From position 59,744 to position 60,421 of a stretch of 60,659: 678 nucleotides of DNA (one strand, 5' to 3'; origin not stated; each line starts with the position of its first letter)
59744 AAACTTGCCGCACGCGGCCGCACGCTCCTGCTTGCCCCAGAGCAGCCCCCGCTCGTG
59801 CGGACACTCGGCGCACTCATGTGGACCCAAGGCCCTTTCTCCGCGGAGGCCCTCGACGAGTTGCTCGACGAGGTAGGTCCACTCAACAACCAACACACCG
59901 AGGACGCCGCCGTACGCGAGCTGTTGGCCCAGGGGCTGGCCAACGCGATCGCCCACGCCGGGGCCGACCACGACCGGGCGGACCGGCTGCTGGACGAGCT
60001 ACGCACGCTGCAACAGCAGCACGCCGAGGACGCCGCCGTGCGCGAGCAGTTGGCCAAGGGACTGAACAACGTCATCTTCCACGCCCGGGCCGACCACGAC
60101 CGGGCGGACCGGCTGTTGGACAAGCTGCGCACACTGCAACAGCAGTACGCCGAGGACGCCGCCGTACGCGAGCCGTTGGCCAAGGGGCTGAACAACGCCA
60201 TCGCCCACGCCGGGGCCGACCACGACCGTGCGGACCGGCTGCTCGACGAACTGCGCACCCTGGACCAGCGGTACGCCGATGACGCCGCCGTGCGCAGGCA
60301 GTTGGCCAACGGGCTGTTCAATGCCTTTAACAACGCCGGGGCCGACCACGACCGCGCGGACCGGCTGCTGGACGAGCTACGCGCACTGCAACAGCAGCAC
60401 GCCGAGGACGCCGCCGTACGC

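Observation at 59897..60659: Near-identical 126-bp tandem repeats with substitutions focused on one helix face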

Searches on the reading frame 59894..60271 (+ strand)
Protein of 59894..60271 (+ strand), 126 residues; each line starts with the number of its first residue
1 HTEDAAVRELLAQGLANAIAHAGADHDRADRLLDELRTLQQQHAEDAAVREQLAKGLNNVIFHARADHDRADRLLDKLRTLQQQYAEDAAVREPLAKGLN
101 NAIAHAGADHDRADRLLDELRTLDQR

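Call 59: search_solved_structures(query=A3, max_evalue=10, show_alignments=4)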
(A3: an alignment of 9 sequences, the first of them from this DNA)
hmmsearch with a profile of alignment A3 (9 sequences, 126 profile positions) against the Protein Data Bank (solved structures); distinct sequences matched with E-value up to 10: 19.
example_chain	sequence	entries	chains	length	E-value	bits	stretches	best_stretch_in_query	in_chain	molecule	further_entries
1f5o_A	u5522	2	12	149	0.0024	21.4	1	8-67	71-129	HEMOGLOBIN V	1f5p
1uc3_A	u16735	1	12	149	0.0025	21.3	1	8-67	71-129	Globin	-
2lhb_A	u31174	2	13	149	0.01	19.4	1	8-67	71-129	HEMOGLOBIN V (CYANO MET) | PROTEIN (HEMOGLOBIN)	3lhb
7chl_A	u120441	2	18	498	0.018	18.6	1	31-88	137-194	Hybrid Arabinose isomerase | L-arabinose isomerase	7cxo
4r1o_A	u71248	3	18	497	0.02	18.4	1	31-88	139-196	L-arabinose isomerase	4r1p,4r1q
7p12_A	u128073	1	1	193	0.029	17.9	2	6-123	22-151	DeNovoTIM13-SB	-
6yqx_A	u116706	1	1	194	0.03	17.8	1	5-104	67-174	de novo designed TIM barrel DeNovoTIM13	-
5wyh_B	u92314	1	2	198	0.15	15.6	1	30-85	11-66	Interaptin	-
5oh6_A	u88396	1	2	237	0.15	15.6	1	30-85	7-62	Interaptin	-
5oh5_A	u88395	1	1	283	0.2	15.2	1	30-85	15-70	RidL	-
6egc_A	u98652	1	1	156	0.2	15.2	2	8-54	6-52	SC_2L4HC2_23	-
5osh_C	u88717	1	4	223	0.23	15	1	30-85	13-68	Interaptin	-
4d48_A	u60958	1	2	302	0.83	13.2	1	72-105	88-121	GLUCOSE-1-PHOSPHATE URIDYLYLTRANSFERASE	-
2kgo_A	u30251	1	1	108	0.85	13.2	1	68-116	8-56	Uncharacterized protein ybiI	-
2e3d_A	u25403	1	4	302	0.93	13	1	72-106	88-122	UTP--glucose-1-phosphate uridylyltransferase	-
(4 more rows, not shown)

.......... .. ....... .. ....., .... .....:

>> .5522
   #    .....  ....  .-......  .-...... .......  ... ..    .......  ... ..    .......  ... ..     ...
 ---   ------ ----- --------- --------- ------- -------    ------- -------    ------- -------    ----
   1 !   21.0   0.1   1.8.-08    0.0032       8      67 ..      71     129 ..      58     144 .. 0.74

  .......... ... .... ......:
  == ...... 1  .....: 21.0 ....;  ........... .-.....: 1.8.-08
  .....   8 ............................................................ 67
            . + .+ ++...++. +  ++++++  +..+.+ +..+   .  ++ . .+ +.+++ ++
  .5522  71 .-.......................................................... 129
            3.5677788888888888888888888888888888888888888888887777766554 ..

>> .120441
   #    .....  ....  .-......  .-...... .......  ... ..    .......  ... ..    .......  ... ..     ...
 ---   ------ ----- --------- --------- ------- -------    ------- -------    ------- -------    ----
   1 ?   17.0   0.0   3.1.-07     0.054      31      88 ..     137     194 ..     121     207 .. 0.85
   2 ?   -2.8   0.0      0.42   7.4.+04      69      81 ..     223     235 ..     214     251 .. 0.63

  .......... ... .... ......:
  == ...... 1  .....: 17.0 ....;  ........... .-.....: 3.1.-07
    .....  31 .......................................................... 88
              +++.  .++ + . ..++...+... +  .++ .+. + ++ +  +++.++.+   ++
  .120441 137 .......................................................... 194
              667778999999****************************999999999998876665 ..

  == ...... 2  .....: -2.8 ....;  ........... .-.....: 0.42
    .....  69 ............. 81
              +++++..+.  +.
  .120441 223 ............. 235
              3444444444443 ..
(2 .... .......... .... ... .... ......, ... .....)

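Call 60: search_protein_families(library=pfam, alignment_id=A3, max_evalue=10)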
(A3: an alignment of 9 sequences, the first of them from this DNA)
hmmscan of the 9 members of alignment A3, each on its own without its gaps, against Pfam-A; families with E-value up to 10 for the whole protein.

A. member 1, seq(126 aa): 16 families
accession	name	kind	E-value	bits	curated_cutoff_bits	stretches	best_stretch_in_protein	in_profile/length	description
PF01814.28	Hemerythrin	-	3.2e-05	24.9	25.3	3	12-59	64-110/127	Hemerythrin HHE cation binding domain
PF24430.1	DUF7553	-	0.00013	22.8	27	3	18-54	39-73/85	Family of unknown function (DUF7553)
PF05036.18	SPOR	-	0.0013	19.5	21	1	22-85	11-69/76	SPOR domain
PF11727.13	ISG65-75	-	0.0081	15.9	25.1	1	32-115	36-117/281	Invariant surface glycoprotein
PF14357.11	DUF4404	-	0.0097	17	27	2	65-119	17-73/83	Domain of unknown function (DUF4404)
PF16566.10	CREPT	-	0.021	15.4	29.3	1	32-55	3-26/147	Cell-cycle alteration and expression-elevated protein in tumour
PF16326.10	ABC_tran_CTD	-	0.037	14.7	32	1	14-45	26-59/69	ABC transporter C-terminal domain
PF11467.13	LEDGF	-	0.043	13.9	26.3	0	13-40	9-36/120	Lens epithelium-derived growth factor (LEDGF)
PF11559.13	ADIP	-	0.044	14.3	34.3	1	3-100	49-146/151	Afadin- and alpha -actinin-Binding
PF24531.2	ANC1_spectrin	-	0.073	13.9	27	1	19-68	33-75/95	Nuclear anchorage protein 1, spectrin repeat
PF24987.1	HEAT_EF3_N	-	0.099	13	32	1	9-52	2-44/169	EF3 N-terminal HEAT repeat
PF13676.11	TIR_2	-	0.11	13.4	28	0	61-105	3-50/122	TIR domain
PF06009.19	Laminin_II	-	0.14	12.6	33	1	33-91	30-88/138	Laminin Domain II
PF05527.17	TNFAIP8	-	0.17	12.2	22.5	1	26-60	29-63/181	Tumor necrosis factor alpha-induced protein 8-like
PF19903.4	DUF6376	-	0.31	11.8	27.3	0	29-60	12-43/116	Family of unknown function (DUF6376)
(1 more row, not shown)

B. families by the number of members that match (of 9 scanned): 55 families (the first 25 are shown)
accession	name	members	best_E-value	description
PF20914.2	DNA_pol_IIIA_C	3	0.0022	DNA polymerase III subunit alpha, C-terminal domain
PF13428.12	TPR_14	3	0.0046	Tetratricopeptide repeat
PF24430.1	DUF7553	2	2.6e-05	Family of unknown function (DUF7553)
PF01814.28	Hemerythrin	2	3.2e-05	Hemerythrin HHE cation binding domain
PF16326.10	ABC_tran_CTD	2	0.00083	ABC transporter C-terminal domain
PF05036.18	SPOR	2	0.0013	SPOR domain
PF10411.14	DsbC_N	2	0.0043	Disulfide bond isomerase protein N-terminal domain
PF16566.10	CREPT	2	0.017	Cell-cycle alteration and expression-elevated protein in tumour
PF11467.13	LEDGF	2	0.043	Lens epithelium-derived growth factor (LEDGF)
PF11559.13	ADIP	2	0.044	Afadin- and alpha -actinin-Binding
PF20135.4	DUF6525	2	0.083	Family of unknown function (DUF6525)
PF14561.12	TPR_20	2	0.12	Tetratricopeptide repeat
PF18593.6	CdiI_2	1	0.00014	CdiI immunity protein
PF03704.23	BTAD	1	0.00099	Bacterial transcriptional activator domain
PF01851.28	PC_rep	1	0.0029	Proteasome/cyclosome repeat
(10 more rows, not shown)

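Call 68: search_protein_representatives(alignment_id=A4)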
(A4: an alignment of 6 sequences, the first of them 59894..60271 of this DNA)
Query: 6 sequences, 126 profile positions. Proteins with E-value up to 0.001 (for the whole library): 1180; up to 1e-10: 676; up to 1e-30: 225. The best 150 are listed.
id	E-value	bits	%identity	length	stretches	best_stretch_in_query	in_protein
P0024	7.0e-208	695.4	-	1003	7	3-123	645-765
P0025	1.8e-202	677.9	-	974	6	1-125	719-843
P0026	8.8e-198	662.8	-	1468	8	3-124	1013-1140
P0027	3.9e-191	641.3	-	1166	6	1-124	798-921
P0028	3.8e-189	634.9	-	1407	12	1-124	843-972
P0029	3.4e-175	589.8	-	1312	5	2-124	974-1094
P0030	1.9e-170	574.5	-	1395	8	1-125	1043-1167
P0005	7.2e-163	550.0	-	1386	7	6-125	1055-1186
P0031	3.5e-154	521.9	-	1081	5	1-123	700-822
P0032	4.8e-148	502.0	-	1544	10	1-109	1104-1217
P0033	2.0e-138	470.9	-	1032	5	1-124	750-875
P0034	9.0e-136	462.4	-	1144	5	13-124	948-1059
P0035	2.0e-133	454.8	-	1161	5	1-125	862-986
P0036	7.4e-132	449.7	-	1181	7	1-124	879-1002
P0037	6.1e-124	424.1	-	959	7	2-123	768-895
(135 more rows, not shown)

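Call 71: search_protein_families(library=pfam, proteins=[P0024, P0025, P0026, P0027, P0028, P0030, P0031, P0033], max_evalue=0.001)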
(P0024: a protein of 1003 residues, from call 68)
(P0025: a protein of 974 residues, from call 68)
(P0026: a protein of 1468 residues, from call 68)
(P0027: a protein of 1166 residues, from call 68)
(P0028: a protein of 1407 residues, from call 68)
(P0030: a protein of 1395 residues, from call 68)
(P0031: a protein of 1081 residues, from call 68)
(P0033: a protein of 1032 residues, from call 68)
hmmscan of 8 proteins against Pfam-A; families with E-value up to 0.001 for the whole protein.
P0024 (1003 aa): 3 families
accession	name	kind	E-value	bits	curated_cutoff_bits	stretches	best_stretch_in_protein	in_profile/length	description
PF13401.12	AAA_22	-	0.00027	21.7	27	0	27-103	4-74/130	AAA domain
PF01637.24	ATPase_2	-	0.00029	21.2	33.2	1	11-55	1-47/225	ATPase domain predominantly from Archaea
PF13191.12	AAA_16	-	0.00049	21.1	32.6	1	10-66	1-52/167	AAA ATPase domain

P0025 (974 aa): 0 families

P0026 (1468 aa): 4 families
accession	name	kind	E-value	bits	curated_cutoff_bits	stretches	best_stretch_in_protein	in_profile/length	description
PF08986.15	DUF1889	-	1.8e-09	38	26.9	0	1131-1164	7-40/96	Domain of unknown function (DUF1889)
PF25199.1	nSTAND_NTPase5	-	1.3e-06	28.8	34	1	364-464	36-134/145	Novel STAND NTPase 5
PF03748.19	FliL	-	0.00043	21.2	24.6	0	1214-1253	43-82/103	Flagellar basal body-associated protein FliL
PF16566.10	CREPT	-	0.00058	20.4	29.3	0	824-847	3-26/147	Cell-cycle alteration and expression-elevated protein in tumour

P0027 (1166 aa): 2 families
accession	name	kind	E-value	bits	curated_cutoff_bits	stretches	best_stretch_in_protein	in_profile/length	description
PF18593.6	CdiI_2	-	3e-06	28.3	26.7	0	814-850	28-63/91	CdiI immunity protein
PF10411.14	DsbC_N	-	3.1e-05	23.9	25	0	879-914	1-35/70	Disulfide bond isomerase protein N-terminal domain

P0028 (1407 aa): 6 families
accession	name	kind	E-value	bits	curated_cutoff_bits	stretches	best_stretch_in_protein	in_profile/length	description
PF13271.11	DUF4062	-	7.2e-17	61.8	24.7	1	7-83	1-82/82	Domain of unknown function (DUF4062)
PF24575.1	TPR_Slam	-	8.8e-07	29.7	35.2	0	923-950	69-96/104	Surface lipoprotein assembly modifier, N-terminal TPR repeats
PF08324.17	PUL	-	1.2e-05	25.2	25.5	0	736-821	149-240/277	PUL domain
PF13191.12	AAA_16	-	0.0001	23.3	32.6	1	186-286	1-103/167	AAA ATPase domain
PF20225.4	DUF6584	-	0.0002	21.9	27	0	1055-1074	26-45/171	Family of unknown function (DUF6584)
PF25199.1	nSTAND_NTPase5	-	0.0004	20.6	34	0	208-300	42-134/145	Novel STAND NTPase 5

P0030 (1395 aa): 1 family
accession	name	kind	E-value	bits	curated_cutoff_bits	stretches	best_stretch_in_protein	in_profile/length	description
PF13191.12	AAA_16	-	5.2e-05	24.2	32.6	1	304-359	2-61/167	AAA ATPase domain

P0031 (1081 aa): 4 families
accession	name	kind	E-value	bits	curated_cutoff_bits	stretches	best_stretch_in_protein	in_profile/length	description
PF13428.12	TPR_14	-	3e-15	55.6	23.5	0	976-1006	13-43/44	Tetratricopeptide repeat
PF24575.1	TPR_Slam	-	1.5e-08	35.5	35.2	0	943-975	68-100/104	Surface lipoprotein assembly modifier, N-terminal TPR repeats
PF20225.4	DUF6584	-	4.2e-08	33.8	27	0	691-711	24-44/171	Family of unknown function (DUF6584)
PF14561.12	TPR_20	-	0.00016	22.4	25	0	643-711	3-65/90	Tetratricopeptide repeat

P0033 (1032 aa): 3 families
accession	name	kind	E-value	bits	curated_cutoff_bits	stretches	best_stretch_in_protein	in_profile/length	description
PF04286.17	DUF445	-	6.1e-05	23.5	33.8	0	802-961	142-306/368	Protein of unknown function (DUF445)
PF13646.12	HEAT_2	-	0.00029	21.5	27.7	0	850-913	19-71/88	HEAT repeats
PF18932.5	DUF5681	-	0.00082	20.3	27.5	0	840-872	41-73/77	Family of unknown function (DUF5681)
